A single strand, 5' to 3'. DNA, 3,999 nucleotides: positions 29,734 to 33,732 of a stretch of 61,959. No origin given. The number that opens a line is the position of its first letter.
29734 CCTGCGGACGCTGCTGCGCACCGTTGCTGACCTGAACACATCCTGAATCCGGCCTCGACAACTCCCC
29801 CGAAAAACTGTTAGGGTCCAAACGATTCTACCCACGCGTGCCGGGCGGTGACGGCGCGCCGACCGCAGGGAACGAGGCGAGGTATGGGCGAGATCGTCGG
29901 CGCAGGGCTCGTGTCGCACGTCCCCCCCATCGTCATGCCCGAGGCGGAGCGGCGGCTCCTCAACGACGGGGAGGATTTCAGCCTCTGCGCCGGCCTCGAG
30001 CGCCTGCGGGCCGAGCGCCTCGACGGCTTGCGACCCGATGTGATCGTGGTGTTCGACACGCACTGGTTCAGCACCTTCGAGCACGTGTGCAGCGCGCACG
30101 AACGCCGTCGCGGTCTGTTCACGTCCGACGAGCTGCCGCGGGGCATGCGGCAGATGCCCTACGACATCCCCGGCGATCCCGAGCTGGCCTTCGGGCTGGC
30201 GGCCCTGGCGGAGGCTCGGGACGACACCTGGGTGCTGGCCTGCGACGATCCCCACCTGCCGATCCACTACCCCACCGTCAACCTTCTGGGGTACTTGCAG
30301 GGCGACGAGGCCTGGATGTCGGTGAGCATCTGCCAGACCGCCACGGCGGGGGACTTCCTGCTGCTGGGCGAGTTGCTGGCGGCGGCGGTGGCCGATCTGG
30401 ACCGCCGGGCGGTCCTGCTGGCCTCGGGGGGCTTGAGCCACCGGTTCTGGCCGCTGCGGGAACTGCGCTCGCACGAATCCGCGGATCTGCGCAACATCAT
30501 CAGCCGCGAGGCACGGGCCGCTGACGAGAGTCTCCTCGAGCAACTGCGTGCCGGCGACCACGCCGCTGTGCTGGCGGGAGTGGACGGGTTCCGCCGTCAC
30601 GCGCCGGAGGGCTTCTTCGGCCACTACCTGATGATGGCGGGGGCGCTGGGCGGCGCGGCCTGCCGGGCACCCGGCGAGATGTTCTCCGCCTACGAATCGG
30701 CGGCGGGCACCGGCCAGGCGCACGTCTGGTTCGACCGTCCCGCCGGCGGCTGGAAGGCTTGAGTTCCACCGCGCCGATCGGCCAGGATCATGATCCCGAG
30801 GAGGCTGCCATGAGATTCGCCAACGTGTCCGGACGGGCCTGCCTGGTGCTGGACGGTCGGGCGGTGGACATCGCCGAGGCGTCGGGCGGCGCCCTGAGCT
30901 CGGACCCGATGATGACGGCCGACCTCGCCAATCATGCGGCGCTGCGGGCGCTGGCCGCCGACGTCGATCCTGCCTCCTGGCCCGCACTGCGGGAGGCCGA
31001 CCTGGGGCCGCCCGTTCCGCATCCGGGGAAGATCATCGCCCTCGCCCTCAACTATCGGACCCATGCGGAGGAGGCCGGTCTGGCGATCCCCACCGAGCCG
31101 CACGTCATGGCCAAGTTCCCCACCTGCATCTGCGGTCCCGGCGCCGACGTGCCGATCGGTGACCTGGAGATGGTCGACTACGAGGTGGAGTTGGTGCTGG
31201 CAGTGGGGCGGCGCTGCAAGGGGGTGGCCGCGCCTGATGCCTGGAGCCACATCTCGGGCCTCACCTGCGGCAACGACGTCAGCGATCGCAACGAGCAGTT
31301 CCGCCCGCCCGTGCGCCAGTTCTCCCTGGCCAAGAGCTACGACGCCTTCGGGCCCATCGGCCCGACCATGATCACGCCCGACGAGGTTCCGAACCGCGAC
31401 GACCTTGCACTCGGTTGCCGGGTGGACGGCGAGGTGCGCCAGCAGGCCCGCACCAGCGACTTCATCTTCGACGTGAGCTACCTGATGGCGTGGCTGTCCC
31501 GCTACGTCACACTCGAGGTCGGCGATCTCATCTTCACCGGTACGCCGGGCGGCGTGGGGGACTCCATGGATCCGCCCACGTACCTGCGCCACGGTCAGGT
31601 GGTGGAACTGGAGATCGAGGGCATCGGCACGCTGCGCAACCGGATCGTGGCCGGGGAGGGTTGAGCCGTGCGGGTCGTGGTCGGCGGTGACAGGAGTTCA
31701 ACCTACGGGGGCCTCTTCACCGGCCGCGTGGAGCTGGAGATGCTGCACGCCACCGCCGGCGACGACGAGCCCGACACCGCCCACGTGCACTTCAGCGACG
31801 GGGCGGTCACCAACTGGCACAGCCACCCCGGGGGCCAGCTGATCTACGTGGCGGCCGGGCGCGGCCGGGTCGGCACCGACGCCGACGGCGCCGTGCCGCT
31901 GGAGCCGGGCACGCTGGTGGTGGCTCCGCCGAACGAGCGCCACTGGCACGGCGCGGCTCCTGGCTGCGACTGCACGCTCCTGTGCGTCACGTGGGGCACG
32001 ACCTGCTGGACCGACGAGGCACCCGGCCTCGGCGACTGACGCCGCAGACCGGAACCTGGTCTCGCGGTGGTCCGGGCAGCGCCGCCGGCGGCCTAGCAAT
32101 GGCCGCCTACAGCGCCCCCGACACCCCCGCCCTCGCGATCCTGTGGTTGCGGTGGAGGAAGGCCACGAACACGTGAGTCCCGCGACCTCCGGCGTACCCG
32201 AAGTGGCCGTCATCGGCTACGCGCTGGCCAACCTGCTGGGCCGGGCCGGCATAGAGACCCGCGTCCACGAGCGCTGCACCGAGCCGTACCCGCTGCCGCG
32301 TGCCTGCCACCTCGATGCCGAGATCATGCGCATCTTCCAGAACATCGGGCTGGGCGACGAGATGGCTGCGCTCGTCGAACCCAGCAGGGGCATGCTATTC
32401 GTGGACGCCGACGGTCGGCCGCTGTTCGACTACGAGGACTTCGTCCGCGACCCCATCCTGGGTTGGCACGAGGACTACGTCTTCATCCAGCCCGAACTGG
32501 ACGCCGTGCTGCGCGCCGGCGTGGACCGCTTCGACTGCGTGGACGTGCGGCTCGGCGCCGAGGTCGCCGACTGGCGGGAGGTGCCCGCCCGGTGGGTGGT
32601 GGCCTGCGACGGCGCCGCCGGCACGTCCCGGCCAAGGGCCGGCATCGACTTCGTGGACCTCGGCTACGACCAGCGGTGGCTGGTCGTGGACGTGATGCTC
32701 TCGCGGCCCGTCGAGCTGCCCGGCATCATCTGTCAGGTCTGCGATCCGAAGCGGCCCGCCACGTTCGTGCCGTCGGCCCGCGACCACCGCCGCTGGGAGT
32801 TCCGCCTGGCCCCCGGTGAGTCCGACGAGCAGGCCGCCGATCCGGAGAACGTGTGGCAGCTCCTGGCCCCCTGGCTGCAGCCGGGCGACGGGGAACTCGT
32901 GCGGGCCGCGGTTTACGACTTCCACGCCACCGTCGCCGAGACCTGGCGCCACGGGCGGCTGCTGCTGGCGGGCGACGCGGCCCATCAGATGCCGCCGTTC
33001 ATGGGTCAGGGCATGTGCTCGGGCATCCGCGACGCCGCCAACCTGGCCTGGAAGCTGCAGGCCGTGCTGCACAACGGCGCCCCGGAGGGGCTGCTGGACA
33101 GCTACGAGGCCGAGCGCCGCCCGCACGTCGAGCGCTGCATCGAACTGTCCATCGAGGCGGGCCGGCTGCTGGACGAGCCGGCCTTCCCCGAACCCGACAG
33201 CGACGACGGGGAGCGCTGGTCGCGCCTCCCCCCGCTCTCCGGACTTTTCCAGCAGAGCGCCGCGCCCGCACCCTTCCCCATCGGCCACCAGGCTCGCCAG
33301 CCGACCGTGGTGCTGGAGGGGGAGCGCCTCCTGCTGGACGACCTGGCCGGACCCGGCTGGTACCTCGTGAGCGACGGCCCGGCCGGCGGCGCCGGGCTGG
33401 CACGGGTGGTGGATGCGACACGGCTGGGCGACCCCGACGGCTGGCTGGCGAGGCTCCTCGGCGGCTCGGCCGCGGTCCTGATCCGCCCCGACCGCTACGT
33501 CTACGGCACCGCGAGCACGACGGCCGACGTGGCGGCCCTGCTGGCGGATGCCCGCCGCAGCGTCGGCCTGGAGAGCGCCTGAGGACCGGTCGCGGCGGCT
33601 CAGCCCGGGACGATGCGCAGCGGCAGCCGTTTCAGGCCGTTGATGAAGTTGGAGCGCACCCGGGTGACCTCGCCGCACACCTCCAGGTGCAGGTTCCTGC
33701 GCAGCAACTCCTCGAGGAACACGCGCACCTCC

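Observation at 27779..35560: Putative gamma-glutamylation-dependent amine catabolic cluster that couples a P450 to a homoprotocatechuate-type meta-cleavage set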

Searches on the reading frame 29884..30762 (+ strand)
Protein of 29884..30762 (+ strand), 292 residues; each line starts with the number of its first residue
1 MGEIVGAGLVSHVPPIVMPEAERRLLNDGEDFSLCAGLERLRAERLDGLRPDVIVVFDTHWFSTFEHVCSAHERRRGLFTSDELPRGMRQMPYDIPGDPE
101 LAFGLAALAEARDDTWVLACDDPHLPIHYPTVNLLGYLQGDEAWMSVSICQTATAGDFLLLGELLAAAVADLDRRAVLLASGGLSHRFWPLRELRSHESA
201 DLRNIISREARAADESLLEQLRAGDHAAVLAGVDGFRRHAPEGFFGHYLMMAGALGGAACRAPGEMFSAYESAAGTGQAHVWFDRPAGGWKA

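Call 10: search_protein_families(library=pfam, proteins=[window:29884-30762:+])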
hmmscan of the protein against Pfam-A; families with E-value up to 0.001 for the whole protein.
window:29884-30762:+ (292 aa): 1 family
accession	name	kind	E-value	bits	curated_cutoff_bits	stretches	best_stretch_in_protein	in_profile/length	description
PF02900.23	LigB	-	5.5e-22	78.5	26.3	1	9-282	4-267/269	Catalytic LigB subunit of aromatic ring-opening dioxygenase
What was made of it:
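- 29884..30762 (+): LigB-type (class III) extradiol dioxygenase, HpaD-like. Pfam LigB (call 10).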

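Call 11: search_protein_families(library=ncbifam, proteins=[window:29884-30762:+])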
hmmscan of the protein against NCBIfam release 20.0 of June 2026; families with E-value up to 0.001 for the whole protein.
window:29884-30762:+ (292 aa): 3 families
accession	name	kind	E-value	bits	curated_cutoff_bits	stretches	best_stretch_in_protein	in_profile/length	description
TIGR02298.1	HpaD_Fe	equivalog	1.4e-33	116.6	315.95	1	1-284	3-283/284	3,4-dihydroxyphenylacetate 2,3-dioxygenase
NF007914.1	PRK10628.1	equivalog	9.9e-05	21.7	233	1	50-196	38-175/262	4,5-DOPA-extradiol-dioxygenase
NF009910.0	PRK13370.1-4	equivalog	0.00023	20.4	291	1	160-215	153-207/312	3-carboxyethylcatechol 2,3-dioxygenase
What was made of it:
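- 29884..30762 (+): HpaD_Fe scores 116.6 bits against a cut-off of 316 (call 11).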

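Call 35: search_solved_structures(query=window:29884-30762:+, max_evalue=0.001, show_alignments=2)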
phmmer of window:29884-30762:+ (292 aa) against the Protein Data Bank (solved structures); distinct sequences matched with E-value up to 0.001: 6.
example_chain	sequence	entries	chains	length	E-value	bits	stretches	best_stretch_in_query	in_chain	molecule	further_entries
8iq8_A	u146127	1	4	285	2e-19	73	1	1-283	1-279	3,4-dihydroxyphenylacetate 2,3-dioxygenase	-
7txy_B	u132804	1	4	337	3.3e-13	52.6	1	19-282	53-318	2-aminophenol 1,6-dioxygenase subunit beta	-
8ihg_B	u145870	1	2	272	1.8e-08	37.1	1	43-283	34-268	2-aminophenol 1,6-dioxygenase alpha subunit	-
3vsg_B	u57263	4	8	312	2.6e-07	33.3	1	2-284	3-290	2-amino-5-chlorophenol 1,6-dioxygenase beta subunit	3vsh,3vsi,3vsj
8ihg_A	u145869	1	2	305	2.4e-06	30.1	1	2-280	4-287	2-aminophenol 1,6-dioxygenase beta subunit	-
3vsg_A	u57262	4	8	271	8.8e-05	25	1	34-279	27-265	2-amino-5-chlorophenol 1,6-dioxygenase alpha subunit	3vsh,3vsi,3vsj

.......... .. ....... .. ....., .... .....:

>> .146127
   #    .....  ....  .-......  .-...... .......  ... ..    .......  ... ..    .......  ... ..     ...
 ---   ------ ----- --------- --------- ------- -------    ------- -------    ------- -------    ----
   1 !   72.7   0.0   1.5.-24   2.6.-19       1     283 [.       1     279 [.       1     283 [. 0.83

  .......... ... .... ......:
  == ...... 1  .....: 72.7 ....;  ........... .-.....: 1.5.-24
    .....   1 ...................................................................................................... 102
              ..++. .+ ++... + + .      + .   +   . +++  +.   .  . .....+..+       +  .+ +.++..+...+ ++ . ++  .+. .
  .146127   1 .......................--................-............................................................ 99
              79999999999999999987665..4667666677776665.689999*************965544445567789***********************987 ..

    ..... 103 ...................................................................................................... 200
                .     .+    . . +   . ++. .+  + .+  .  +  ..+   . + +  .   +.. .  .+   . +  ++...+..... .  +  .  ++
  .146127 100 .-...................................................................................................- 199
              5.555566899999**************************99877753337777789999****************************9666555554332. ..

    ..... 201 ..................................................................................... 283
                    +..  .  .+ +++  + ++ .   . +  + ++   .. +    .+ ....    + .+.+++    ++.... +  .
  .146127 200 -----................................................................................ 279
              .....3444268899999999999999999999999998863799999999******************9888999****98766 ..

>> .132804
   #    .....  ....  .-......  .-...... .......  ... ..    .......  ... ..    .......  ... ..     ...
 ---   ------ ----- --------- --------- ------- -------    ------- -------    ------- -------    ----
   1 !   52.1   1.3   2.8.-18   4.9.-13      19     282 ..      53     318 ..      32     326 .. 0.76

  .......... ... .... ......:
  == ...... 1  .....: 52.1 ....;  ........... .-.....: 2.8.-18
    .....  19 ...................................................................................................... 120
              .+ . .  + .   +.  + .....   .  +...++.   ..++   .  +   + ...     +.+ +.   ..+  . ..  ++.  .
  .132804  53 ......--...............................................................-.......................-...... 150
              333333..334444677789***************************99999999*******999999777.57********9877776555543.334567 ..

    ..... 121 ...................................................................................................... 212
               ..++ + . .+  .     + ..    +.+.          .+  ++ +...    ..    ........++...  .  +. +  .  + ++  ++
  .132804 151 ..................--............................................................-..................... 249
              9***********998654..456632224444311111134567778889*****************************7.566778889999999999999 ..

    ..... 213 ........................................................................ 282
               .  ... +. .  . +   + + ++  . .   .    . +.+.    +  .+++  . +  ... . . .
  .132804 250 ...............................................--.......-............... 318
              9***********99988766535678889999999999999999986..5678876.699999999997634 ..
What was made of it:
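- On Homoprotocatechuate meta-cleavage pathway (Hpa/Hpc): In the alignment to 8iq8, the first-strand His, the His of DTHW, the His of LSHRF and the Glu of P-E-G all align (call 35).
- LigB is closest to ring-fission enzymes of degradative pathways (call 35).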

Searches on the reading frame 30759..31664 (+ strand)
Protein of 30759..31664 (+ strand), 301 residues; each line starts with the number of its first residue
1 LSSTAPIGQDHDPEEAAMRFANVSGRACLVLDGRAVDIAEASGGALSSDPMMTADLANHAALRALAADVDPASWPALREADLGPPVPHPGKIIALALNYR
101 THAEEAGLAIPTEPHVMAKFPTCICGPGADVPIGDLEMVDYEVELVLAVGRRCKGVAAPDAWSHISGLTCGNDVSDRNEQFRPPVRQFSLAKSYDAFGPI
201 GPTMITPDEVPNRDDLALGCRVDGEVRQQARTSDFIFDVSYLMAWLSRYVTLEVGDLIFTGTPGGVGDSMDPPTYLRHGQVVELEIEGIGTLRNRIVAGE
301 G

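Call 10: search_protein_families(library=pfam, proteins=[window:30759-31664:+])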
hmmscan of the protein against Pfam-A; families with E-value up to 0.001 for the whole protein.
window:30759-31664:+ (301 aa): 1 family
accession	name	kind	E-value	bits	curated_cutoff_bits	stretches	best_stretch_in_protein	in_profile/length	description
PF01557.24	FAA_hydrolase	-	5.4e-60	203.1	23.9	1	91-297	1-214/214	Fumarylacetoacetate (FAA) hydrolase C-terminal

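Call 11: search_protein_families(library=ncbifam, proteins=[window:30759-31664:+])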
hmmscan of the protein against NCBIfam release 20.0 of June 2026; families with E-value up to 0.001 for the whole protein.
window:30759-31664:+ (301 aa): 7 families
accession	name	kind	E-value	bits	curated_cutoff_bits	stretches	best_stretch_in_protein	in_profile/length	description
NF053535.1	DhyDRhmHlse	equivalog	2e-56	191.4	500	1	53-298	34-280/284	2,4-didehydro-3-deoxy-L-rhamnonate hydrolase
TIGR02303.1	HpaG-C-term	equivalog_domain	1.1e-45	156.1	276.4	1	85-297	39-243/245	4-hydroxyphenylacetate degradation bifunctional isomerase/decarboxylase, C-terminal subunit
NF011750.0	PRK15203.1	equivalog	1.1e-37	129.9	811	1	89-300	222-426/429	4-hydroxyphenylacetate degradation bifunctional isomerase/decarboxylase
NF009399.0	PRK12764.1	equivalog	3.9e-30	105.3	444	1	88-289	20-212/501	fumarylacetoacetate hydrolase family protein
NF007967.0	PRK10691.1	equivalog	1.3e-24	86.8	201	1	91-268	18-198/219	fumarylacetoacetate hydrolase family protein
TIGR02305.1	HpaG-N-term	equivalog_domain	8.6e-23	80.9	228.65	1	109-296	28-205/205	4-hydroxyphenylacetate degradation bifunctional isomerase/decarboxylase, N-terminal subunit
NF007282.0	PRK09744.1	subfamily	0.0007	19.8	130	0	16-52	20-56/75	DNA-binding transcriptional regulator DicC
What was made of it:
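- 30810..31664 (+): FAH2: second FAH-family enzyme (accessory block). Calls 10 and 11.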

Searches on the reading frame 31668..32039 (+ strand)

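Call 10: search_protein_families(library=pfam, proteins=[window:31668-32039:+])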
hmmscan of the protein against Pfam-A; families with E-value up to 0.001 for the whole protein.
window:31668-32039:+ (123 aa): 3 families
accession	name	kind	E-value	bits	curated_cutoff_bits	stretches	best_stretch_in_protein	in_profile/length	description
PF07883.17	Cupin_2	-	7.3e-12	45.3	27.2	1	39-107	2-69/70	Cupin domain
PF02311.25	AraC_binding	-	7.4e-08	32.7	21.1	1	46-105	14-72/135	AraC-like ligand binding domain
PF12973.13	Cupin_7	-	1.1e-06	28.9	27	1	21-108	20-101/105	ChrR Cupin-like domain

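Call 11: search_protein_families(library=ncbifam, proteins=[window:31668-32039:+])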
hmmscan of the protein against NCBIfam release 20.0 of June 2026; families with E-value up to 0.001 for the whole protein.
window:31668-32039:+ (123 aa): 1 family
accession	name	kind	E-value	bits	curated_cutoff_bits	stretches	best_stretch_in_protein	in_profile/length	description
NF049940.1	MandnitrLy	equivalog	1.2e-23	83.4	140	1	16-107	16-107/130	(R)-mandelonitrile lyase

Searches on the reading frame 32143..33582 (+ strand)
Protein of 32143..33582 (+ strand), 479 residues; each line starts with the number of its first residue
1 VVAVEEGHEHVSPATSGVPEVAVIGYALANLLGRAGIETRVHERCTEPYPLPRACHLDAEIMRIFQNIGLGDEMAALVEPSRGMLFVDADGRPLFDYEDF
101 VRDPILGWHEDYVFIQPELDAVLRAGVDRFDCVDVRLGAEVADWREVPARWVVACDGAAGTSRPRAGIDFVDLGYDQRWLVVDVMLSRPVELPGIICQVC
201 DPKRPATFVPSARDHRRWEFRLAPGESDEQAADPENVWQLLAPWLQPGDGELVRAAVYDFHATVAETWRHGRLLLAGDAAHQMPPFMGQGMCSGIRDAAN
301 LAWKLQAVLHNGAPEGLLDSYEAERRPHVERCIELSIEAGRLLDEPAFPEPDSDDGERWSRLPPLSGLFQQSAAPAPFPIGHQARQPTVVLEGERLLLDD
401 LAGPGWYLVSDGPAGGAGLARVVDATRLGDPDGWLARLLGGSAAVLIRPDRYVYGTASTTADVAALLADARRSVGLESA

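Call 10: search_protein_families(library=pfam, proteins=[window:32143-33582:+])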
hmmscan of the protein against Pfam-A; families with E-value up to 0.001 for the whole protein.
window:32143-33582:+ (479 aa): 2 families
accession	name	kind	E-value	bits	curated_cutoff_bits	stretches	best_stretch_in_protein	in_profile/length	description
PF01494.25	FAD_binding_3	-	6.8e-53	180.5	22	1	25-334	13-347/349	FAD binding domain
PF21274.3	Rng_hyd_C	-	5.5e-05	23.8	27.5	1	416-470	46-100/107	Aromatic-ring hydroxylase, C-terminal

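Call 11: search_protein_families(library=ncbifam, proteins=[window:32143-33582:+])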
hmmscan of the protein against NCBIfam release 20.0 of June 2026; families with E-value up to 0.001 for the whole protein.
window:32143-33582:+ (479 aa): 54 families (the best 25 are shown)
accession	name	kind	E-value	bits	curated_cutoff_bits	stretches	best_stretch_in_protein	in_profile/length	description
NF004829.0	PRK06183.1-3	subfamily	7.7e-135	450.6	390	1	24-474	19-512/520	bifunctional 3-(3-hydroxy-phenyl)propionate/3-hydroxycinnamic acid hydroxylase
NF004831.0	PRK06183.1-5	equivalog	3.5e-87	293.1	546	2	146-344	157-354/568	bifunctional 3-(3-hydroxy-phenyl)propionate/3-hydroxycinnamic acid hydroxylase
NF004828.0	PRK06183.1-2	equivalog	1.8e-71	241.2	853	1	24-343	23-354/568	bifunctional 3-(3-hydroxy-phenyl)propionate/3-hydroxycinnamic acid hydroxylase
NF004827.0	PRK06183.1-1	equivalog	6.2e-66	223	966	1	22-365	24-384/554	bifunctional 3-(3-hydroxy-phenyl)propionate/3-hydroxycinnamic acid hydroxylase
NF004830.0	PRK06183.1-4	equivalog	6.9e-59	199.8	1135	1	22-343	27-363/617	bifunctional 3-(3-hydroxy-phenyl)propionate/3-hydroxycinnamic acid hydroxylase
NF006002.0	PRK08132.1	subfamily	6.4e-38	130.4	416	1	145-337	172-367/552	FAD-dependent oxidoreductase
NF004832.0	PRK06184.1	subfamily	3e-37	128.6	476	1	133-338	145-350/506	hypothetical protein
NF004780.0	PRK06126.1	subfamily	5.2e-37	127.4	445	1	144-342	173-375/552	hypothetical protein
NF033145.1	rif_monoox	equivalog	5.6e-29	101.3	800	1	31-335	18-333/472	rifampin monooxygenase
NF046069.1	AkvoneHdxseRdmE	equivalog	9.2e-28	97.3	700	1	134-341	144-361/521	aklavinone 12-hydroxylase RdmE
NF046068.1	AkvoneHdxseDnrF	equivalog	1e-27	97.2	650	1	143-338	153-355/439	aklavinone 12-hydroxylase DnrF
NF006092.0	PRK08244.1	equivalog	2.7e-27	95.6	644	1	263-333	264-334/494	monooxygenase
NF005303.0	PRK06834.1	subfamily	9.8e-27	93.6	625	1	262-336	256-330/488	hypothetical protein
NF045577.1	FAD_mono_MbnF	equivalog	7.2e-23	80.9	800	1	144-331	160-353/531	methanobactin biosynthesis FAD monooxygenase MbnF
TIGR01988.1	Ubi-OHases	subfamily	3.3e-22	78.9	224.65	1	23-334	9-344/387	ubiquinone biosynthesis hydroxylase, UbiH/UbiF/VisC/COQ6 family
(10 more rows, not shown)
